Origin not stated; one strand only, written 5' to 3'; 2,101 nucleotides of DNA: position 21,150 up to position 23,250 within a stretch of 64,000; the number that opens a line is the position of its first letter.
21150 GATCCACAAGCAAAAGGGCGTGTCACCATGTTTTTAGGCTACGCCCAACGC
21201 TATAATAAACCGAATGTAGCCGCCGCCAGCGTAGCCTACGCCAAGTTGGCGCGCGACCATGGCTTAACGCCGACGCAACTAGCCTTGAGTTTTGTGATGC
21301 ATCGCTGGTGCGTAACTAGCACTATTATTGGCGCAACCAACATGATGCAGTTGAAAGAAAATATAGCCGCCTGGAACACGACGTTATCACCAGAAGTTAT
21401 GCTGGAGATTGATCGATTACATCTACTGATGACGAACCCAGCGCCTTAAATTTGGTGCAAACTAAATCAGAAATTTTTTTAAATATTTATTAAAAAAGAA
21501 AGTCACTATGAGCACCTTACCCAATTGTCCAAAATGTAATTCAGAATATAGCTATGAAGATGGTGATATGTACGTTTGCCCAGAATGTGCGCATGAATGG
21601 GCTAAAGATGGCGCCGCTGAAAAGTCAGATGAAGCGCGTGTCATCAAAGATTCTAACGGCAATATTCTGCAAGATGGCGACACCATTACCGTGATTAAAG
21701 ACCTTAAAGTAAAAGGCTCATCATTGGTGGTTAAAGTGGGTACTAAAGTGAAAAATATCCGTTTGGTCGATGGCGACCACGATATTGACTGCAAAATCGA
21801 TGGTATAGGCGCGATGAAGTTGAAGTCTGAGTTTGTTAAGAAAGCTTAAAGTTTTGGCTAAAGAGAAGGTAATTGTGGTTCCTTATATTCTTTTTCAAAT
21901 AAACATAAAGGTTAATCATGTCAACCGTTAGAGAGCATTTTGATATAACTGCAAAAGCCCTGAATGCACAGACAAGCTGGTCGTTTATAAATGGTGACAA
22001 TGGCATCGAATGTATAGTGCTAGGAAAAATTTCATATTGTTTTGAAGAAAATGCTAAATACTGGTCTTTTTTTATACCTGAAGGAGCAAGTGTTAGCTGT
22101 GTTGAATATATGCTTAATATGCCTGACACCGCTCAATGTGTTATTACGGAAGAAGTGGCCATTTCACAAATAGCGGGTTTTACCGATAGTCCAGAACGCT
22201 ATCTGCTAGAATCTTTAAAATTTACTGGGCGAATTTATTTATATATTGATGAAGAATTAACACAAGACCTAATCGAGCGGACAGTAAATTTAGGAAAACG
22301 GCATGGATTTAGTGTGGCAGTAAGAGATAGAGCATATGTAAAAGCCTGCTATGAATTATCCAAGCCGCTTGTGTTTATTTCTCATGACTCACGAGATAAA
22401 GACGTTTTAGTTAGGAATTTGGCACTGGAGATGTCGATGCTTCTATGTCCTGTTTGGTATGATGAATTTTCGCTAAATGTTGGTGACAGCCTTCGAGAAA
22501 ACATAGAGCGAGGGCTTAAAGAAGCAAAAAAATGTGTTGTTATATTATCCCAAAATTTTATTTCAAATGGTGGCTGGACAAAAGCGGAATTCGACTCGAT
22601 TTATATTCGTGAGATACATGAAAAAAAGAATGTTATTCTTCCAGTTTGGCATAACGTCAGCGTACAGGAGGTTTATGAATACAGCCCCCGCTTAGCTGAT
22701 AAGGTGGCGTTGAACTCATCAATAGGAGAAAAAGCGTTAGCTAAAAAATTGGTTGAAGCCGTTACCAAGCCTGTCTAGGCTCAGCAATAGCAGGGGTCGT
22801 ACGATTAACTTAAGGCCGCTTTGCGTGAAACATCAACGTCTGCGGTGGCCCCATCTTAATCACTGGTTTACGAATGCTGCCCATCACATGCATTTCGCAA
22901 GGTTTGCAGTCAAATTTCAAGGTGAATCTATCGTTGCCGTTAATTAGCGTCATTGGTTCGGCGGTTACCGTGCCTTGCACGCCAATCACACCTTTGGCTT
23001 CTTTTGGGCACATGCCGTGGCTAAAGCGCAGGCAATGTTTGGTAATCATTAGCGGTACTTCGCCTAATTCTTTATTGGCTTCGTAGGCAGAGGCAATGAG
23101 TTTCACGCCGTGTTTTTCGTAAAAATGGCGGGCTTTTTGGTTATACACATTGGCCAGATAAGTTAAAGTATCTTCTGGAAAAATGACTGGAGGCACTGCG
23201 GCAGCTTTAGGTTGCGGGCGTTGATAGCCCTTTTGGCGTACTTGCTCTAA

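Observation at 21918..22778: Orphan gene: unknown 148-aa N-terminal domain fused to a TIR domain, in an AT-rich islet between core genes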

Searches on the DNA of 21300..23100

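Call 95: search_rna_families(source=window, start=21300, end=23100, threshold=evalue, max_evalue=1)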
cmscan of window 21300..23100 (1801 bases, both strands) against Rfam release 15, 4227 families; matches with E-value up to 1: 3.
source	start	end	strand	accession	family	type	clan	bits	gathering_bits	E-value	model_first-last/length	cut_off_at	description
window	21986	22111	+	RF01295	SCARNA7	Gene; snRNA; snoRNA; scaRNA;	-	22.8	65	0.0058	1-330/330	no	Small Cajal body-specific RNA 7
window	22813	22867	-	RF01123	sR35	Gene; snRNA; snoRNA; CD-box;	-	18.6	60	0.099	1-57/57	no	Small nucleolar RNA sR35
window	22789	22864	-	RF00622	CPEB3_ribozyme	Gene; ribozyme;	-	15.7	35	0.84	1-78/78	no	Mammalian CPEB3 ribozyme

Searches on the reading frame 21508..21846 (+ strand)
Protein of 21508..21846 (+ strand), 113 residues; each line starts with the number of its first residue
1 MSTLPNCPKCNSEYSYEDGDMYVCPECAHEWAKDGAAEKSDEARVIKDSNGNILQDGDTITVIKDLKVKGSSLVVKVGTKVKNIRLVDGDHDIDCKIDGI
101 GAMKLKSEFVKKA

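Call 46: find_encoding_contigs(protein=window:21508-21846:+, flank=5000, max_places=10)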
Protein window:21508-21846:+ (113 aa): 10 contigs read that carry it; 8 places shown.
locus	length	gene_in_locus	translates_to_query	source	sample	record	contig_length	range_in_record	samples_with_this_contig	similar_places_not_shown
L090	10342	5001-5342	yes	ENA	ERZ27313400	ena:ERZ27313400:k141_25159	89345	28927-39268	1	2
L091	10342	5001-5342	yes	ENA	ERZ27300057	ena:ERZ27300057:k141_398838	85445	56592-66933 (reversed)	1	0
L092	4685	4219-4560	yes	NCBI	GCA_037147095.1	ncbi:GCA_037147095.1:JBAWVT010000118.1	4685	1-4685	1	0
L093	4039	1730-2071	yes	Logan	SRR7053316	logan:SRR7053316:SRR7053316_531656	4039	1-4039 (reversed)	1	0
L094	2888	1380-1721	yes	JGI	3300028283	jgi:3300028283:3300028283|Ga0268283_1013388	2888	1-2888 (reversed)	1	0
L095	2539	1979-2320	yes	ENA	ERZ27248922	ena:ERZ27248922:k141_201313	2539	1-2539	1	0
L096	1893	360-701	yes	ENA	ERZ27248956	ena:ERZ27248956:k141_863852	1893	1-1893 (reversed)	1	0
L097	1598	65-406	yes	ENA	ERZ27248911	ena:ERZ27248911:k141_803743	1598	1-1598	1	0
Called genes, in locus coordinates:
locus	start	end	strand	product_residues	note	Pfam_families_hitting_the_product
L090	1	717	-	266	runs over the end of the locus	PF14023:Bestrophin-like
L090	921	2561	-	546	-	PF00118:Cpn60_TCP1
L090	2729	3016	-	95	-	PF00166:Cpn10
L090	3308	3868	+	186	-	-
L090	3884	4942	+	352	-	PF00248:Aldo_ket_red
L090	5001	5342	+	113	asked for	PF08274:Zn_Ribbon_YjdM, PF03831:YjdM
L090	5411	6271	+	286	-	PF01582:TIR (weak), PF13676:TIR_2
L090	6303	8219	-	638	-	PF01136:Peptidase_U32, PF12392:DUF3656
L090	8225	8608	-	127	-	PF01850:PIN (weak)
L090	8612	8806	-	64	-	PF09957:VapB_antitoxin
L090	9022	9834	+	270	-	-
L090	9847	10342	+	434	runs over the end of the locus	PF00202:Aminotran_3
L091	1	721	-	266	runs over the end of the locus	PF14023:Bestrophin-like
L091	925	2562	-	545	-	PF00118:Cpn60_TCP1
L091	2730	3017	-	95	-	PF00166:Cpn10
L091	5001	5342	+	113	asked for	PF08274:Zn_Ribbon_YjdM, PF03831:YjdM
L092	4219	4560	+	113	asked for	PF08274:Zn_Ribbon_YjdM, PF03831:YjdM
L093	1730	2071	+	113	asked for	PF08274:Zn_Ribbon_YjdM, PF03831:YjdM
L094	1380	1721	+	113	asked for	PF08274:Zn_Ribbon_YjdM, PF03831:YjdM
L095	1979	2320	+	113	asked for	PF08274:Zn_Ribbon_YjdM, PF03831:YjdM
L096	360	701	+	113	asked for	PF08274:Zn_Ribbon_YjdM, PF03831:YjdM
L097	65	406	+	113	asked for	PF08274:Zn_Ribbon_YjdM, PF03831:YjdM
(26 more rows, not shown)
